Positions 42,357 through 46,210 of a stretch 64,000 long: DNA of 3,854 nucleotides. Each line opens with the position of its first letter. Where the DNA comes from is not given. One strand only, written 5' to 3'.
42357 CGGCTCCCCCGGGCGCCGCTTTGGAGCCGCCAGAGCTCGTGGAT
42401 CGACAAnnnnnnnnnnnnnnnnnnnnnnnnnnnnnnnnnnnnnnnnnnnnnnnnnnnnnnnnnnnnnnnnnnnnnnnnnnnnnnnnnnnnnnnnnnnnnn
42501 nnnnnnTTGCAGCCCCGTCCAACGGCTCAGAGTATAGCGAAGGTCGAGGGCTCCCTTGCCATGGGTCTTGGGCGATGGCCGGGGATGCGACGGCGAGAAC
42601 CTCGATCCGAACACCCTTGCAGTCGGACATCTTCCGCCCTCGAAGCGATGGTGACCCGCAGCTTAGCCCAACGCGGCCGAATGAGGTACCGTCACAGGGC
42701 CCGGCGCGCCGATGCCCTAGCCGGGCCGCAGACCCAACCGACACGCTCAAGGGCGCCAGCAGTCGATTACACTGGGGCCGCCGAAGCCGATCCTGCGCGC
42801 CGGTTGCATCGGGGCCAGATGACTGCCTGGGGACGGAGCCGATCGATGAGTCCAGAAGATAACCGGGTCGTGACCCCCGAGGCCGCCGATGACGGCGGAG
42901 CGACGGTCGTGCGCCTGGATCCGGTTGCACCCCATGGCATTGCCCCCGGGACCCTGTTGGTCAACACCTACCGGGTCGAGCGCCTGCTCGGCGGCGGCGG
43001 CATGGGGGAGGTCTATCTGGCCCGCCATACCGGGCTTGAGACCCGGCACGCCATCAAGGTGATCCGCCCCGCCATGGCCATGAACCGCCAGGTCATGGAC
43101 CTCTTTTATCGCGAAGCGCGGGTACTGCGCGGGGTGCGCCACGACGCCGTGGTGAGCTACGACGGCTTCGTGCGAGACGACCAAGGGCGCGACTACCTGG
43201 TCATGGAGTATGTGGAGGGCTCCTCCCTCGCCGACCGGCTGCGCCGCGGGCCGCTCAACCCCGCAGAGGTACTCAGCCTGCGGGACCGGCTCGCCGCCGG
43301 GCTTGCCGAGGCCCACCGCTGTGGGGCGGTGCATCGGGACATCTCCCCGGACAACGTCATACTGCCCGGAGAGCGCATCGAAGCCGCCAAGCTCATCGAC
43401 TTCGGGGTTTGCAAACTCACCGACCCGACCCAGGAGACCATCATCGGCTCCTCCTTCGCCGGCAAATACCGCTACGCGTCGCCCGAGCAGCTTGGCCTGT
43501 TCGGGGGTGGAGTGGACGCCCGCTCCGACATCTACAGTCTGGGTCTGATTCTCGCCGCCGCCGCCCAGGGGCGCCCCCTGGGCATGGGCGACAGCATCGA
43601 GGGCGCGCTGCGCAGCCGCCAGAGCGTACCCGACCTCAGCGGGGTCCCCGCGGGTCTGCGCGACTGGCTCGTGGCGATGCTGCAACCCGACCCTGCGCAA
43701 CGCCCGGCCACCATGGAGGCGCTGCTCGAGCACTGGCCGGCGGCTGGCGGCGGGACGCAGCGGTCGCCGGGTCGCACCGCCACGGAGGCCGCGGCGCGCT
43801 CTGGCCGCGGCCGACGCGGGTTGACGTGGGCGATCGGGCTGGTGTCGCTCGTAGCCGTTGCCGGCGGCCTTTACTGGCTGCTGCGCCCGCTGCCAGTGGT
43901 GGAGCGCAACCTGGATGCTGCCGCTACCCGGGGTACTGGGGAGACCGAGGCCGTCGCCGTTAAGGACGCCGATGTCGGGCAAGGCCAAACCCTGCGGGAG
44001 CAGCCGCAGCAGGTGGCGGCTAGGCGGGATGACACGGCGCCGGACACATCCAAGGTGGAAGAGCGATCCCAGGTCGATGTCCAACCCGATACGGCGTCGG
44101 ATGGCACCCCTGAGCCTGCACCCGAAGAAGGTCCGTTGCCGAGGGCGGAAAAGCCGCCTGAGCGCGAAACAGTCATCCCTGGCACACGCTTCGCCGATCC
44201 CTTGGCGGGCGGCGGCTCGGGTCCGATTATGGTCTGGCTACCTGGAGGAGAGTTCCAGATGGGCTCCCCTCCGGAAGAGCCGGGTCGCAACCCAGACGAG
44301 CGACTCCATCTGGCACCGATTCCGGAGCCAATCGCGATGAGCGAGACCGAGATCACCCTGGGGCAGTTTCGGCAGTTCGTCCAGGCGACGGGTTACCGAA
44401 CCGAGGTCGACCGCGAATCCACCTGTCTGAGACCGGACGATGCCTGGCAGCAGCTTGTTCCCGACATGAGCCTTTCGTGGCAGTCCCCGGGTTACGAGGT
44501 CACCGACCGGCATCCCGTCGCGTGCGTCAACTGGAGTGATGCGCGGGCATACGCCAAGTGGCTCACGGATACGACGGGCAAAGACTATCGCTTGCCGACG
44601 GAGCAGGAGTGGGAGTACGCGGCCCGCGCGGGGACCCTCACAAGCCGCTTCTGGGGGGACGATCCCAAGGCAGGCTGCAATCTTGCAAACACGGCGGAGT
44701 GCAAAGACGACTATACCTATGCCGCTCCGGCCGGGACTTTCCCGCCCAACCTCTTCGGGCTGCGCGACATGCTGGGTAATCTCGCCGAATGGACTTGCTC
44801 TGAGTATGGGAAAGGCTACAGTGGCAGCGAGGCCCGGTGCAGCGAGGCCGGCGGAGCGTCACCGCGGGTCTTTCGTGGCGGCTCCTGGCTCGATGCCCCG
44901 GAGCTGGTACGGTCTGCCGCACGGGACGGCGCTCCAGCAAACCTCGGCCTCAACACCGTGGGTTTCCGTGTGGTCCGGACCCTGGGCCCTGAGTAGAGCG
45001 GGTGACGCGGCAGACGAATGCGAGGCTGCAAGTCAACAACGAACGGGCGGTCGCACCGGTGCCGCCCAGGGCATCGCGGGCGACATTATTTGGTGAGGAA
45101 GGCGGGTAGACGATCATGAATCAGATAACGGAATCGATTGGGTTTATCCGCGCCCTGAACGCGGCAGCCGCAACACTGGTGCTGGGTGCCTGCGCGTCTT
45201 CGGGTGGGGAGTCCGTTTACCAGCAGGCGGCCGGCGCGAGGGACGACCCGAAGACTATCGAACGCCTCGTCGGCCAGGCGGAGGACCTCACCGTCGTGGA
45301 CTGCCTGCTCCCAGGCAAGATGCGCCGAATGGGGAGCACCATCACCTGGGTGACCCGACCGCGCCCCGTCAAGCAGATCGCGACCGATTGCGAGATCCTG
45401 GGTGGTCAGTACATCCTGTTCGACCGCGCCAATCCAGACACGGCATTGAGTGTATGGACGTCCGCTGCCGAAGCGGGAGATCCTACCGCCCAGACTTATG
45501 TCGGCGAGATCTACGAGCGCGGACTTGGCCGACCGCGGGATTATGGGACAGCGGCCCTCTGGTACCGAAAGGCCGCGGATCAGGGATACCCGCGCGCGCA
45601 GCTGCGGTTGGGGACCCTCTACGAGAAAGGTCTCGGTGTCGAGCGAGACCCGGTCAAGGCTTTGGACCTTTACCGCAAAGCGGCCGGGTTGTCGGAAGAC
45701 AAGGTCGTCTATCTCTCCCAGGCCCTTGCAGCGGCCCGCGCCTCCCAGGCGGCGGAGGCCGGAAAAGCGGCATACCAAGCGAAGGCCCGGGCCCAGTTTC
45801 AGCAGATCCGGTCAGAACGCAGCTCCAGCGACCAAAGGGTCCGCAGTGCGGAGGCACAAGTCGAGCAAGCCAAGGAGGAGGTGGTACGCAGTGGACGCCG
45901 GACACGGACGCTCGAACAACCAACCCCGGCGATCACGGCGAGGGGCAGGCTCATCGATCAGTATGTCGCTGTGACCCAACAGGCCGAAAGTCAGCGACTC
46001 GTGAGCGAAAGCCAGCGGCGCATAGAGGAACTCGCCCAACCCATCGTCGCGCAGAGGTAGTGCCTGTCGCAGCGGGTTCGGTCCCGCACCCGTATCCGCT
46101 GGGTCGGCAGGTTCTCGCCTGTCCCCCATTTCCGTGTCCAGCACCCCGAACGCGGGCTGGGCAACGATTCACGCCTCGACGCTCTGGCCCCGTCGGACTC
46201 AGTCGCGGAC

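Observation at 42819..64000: Locus-level hypothesis: multi-sensor Thr-phosphorylation network with two FHA readers (T6SS TagH and a TIR effector)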

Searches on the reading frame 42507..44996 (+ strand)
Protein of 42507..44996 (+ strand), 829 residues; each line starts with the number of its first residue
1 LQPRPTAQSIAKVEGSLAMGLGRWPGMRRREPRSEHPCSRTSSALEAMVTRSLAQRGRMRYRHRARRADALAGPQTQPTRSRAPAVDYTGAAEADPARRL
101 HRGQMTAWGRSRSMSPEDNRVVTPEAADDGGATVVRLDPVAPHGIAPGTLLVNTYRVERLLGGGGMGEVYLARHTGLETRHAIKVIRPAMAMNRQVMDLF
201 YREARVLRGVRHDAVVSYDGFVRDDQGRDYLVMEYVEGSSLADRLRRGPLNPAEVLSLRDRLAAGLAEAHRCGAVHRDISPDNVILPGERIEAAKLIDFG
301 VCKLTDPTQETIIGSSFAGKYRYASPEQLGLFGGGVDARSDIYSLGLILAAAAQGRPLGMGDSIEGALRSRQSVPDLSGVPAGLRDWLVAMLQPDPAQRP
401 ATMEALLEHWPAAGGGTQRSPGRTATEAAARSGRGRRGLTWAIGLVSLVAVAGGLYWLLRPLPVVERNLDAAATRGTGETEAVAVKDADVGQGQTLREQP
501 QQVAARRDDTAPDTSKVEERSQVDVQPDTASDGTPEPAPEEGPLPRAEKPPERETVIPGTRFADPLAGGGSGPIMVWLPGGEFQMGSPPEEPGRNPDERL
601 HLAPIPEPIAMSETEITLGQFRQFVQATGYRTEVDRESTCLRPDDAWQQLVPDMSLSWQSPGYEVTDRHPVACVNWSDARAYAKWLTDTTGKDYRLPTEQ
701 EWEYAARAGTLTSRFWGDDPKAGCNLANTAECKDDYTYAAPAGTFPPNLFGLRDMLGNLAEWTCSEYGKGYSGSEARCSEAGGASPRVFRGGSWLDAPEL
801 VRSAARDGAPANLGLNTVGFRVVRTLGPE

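Call 5: search_protein_families(library=pfam, proteins=[window:42507-44996:+], max_evalue=0.01)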
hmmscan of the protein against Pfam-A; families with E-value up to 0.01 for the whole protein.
window:42507-44996:+ (829 aa): 5 families
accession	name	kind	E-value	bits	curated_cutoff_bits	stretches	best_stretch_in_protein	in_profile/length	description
PF03781.23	FGE-sulfatase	-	4.5e-55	187.5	23.3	1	573-824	3-255/255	Sulfatase-modifying factor enzyme 1-like domain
PF00069.31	Pkinase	-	1.4e-37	130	31.7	1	155-410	1-262/263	Protein kinase domain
PF07714.23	PK_Tyr_Ser-Thr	-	9.6e-24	84.5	23.1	1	157-402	3-251/258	Protein tyrosine and serine/threonine kinase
PF01636.29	APH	-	5.5e-08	33.3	23.2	1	203-272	43-110/239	Phosphotransferase enzyme family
PF03109.22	ABC1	-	0.00057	19.5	22.9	1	228-309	142-221/244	ABC1 atypical kinase-like domain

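Call 34: search_protein_families(library=ncbifam, proteins=[window:42807-44996:+], max_evalue=0.001)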
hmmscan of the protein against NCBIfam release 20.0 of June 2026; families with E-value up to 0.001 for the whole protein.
window:42807-44996:+ (729 aa): 25 families
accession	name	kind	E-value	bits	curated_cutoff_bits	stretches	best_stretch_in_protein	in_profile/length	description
NF051459.1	pyoverdine_PvdO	equivalog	6.4e-49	166.5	500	1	471-726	32-280/280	dihydropyoverdine dehydrogenase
NF033483.0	PknB_PASTA_kin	equivalog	1.8e-47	162.6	450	1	48-263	2-212/563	Stk1 family PASTA domain-containing Ser/Thr kinase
NF047741.1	antiphage_MADS6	equivalog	2e-39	135.6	460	2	161-323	307-470/612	methylation-associated defense system protein kinase MAD6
NF052427.1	StpK7MSMEG_1200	equivalog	6.2e-33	114.1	900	1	54-374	8-331/601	serine/threonine protein kinase StpK7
TIGR03525.2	GldK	equivalog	4.3e-30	105.4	350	1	567-725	218-406/408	T9SS ring complex lipoprotein PorK/GldK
TIGR03903.1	TOMM_kin_cyc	equivalog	2.3e-24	85.4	705.75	1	80-302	5-236/1267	TOMM system kinase/cyclase fusion protein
NF038150.1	lanthi_synth_IV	equivalog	3.7e-22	78.5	650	1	48-322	184-460/851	class IV lanthionine synthetase LanL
NF053615.1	SerThrKinAfsKStmc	equivalog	7.3e-21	74.5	1300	1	57-367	17-299/809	protein serine/threonine kinase AfsK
TIGR03440.2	egtB_TIGR03440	equivalog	6.9e-18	64.9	360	1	476-722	174-412/413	ergothioneine biosynthesis protein EgtB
NF041186.1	SenA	equivalog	2.4e-17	63.4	420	1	475-723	170-381/382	selenoneine synthase SenA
NF009651.0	PRK13184.1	equivalog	1.3e-16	59.7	839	1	53-218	2-176/932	serine/threonine-protein kinase PknD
NF033442.0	BREX_PglW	equivalog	5.9e-16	57.4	990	1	41-204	500-662/1391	BREX system serine/threonine kinase PglW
NF038151.1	lanthi_synth_III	equivalog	8e-12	44.4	575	1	53-218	220-400/833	class III lanthionine synthetase LanKC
TIGR03530.1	GldJ_short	equivalog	1.3e-11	44.1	382.9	1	467-589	58-180/396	gliding motility lipoprotein GldJ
NF058632.1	SerThrKinPrkT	equivalog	1.1e-10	41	280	1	51-200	19-163/322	serine/threonine protein kinase PrkT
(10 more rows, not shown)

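Call 35: search_protein_families(library=padloc, proteins=[window:42807-44996:+], max_evalue=0.001)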
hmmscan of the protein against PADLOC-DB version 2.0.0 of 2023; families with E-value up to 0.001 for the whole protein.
window:42807-44996:+ (729 aa): 34 families (the best 25 are shown)
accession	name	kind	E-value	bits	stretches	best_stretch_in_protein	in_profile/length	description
PDLC04053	PD-T4-6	-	2.3e-56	189.5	1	53-329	9-287/311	-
PDLC04054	PD-T4-6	-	1.9e-53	180.1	1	51-325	8-286/347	-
PDLC04042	PD-T4-6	-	2.6e-53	179.6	1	49-310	5-269/292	-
PDLC04138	mad6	-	3.8e-52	176.1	1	50-307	48-308/659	mads_6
PDLC04061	PD-T4-6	-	2.3e-47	160.7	1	48-327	11-297/510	-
PDLC04043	PD-T4-6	-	8.5e-46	154.9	1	53-438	15-397/452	-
PDLC04060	PD-T4-6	-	1.3e-44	150.9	1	48-256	3-206/486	-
PDLC04041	PD-T4-6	-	9.6e-43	145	1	41-325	17-294/443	-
PDLC04047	PD-T4-6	-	1e-42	144.4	1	48-306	5-265/327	-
PDLC01088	C3a189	-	1.9e-41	140.5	1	58-308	2-256/840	kinase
PDLC04052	PD-T4-6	-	2.5e-40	137.1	1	50-263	6-220/496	-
PDLC04039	PD-T4-6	-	2.8e-40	136.7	1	48-300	10-262/458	-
PDLC04057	PD-T4-6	-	3.4e-37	126.5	1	48-300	3-253/443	-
PDLC04048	PD-T4-6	-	1.1e-35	121.7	1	48-263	5-216/354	-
PDLC04040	PD-T4-6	-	1.1e-35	121.4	1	60-263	1-209/547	-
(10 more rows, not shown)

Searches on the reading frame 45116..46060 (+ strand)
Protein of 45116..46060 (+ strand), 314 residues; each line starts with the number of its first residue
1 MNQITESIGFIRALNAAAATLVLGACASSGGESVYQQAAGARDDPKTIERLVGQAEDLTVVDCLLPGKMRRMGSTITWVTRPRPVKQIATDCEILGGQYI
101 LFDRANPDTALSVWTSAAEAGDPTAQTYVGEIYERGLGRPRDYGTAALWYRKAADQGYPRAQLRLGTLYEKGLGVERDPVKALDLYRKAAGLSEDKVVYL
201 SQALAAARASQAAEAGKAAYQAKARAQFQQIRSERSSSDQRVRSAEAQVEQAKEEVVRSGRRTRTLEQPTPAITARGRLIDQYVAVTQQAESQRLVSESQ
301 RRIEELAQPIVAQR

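Call 5: search_protein_families(library=pfam, proteins=[window:45116-46060:+], max_evalue=0.01)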
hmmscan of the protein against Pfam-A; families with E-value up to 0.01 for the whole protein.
window:45116-46060:+ (314 aa): 1 family
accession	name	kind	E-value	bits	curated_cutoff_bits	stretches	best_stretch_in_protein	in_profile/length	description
PF08238.18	Sel1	-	4.2e-21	75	30.7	2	159-190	1-32/36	Sel1 repeat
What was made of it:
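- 45116..46060 (+): Sel1-repeat lipoprotein. Sel1 4e-21 (call 5).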
